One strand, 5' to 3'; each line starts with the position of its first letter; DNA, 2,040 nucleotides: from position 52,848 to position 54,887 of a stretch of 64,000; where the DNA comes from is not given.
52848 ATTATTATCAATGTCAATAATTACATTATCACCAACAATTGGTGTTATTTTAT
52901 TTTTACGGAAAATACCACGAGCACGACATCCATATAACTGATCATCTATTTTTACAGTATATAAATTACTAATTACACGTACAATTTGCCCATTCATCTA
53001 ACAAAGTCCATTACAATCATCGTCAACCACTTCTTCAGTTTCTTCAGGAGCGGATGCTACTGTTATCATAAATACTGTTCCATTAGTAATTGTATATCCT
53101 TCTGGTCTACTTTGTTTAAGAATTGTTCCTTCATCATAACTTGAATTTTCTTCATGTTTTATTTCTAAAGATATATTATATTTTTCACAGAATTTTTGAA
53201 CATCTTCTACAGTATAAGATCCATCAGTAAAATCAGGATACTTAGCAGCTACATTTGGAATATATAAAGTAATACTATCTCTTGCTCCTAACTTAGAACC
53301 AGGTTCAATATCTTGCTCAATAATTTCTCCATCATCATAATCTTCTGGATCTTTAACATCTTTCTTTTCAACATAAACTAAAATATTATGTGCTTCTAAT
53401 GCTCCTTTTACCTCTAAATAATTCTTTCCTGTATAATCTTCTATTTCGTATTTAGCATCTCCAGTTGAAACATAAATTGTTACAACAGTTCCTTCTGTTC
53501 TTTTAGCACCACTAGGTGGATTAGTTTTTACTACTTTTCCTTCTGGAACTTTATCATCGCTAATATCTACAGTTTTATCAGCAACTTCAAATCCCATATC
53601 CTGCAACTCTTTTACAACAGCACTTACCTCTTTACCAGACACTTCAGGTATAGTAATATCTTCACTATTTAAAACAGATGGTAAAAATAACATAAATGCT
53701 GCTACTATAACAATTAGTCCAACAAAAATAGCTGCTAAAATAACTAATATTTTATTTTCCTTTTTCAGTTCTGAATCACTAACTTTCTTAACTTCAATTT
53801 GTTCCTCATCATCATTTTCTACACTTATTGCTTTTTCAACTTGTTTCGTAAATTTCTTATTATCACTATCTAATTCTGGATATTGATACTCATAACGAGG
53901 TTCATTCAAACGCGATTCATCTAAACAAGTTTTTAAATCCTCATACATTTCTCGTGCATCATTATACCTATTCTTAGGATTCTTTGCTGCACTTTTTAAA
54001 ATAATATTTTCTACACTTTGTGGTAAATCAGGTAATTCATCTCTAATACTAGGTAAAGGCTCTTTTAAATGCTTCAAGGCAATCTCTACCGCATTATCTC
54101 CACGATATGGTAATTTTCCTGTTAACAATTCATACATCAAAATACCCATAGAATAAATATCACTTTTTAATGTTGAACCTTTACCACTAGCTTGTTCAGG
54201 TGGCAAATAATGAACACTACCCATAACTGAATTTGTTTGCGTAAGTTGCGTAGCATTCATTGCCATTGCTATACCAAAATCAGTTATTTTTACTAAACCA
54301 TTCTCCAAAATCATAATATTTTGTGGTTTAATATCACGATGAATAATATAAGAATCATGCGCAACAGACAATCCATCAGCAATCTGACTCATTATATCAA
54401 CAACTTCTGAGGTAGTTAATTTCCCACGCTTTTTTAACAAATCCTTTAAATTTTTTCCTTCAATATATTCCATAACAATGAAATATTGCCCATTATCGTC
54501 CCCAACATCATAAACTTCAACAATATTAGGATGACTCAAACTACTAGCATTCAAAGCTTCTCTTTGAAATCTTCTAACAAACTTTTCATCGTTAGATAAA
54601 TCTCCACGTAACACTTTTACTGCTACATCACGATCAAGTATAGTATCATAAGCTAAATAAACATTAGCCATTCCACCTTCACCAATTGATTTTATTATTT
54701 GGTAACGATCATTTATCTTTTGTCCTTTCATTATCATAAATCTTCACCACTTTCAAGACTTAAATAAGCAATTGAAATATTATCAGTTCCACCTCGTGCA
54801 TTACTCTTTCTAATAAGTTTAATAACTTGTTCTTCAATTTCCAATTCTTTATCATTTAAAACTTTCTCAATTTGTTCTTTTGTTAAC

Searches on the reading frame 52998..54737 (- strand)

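Call 47: search_protein_families(library=pfam, proteins=[window:52998-54737:-], max_evalue=0.00001)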
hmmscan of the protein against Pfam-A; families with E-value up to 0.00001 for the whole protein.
window:52998-54737:- (579 aa): 4 families
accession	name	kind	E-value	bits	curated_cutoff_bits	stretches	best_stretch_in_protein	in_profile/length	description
PF00069.31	Pkinase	-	4.3e-57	193.9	31.7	1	12-261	1-254/263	Protein kinase domain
PF07714.23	PK_Tyr_Ser-Thr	-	3.2e-44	151.6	23.1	1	13-258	2-249/258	Protein tyrosine and serine/threonine kinase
PF03793.24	PASTA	-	2.5e-30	104.6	23.2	2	361-425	1-64/64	PASTA domain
PF03109.22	ABC1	-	3.1e-07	30.2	22.9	1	55-163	118-220/244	ABC1 atypical kinase-like domain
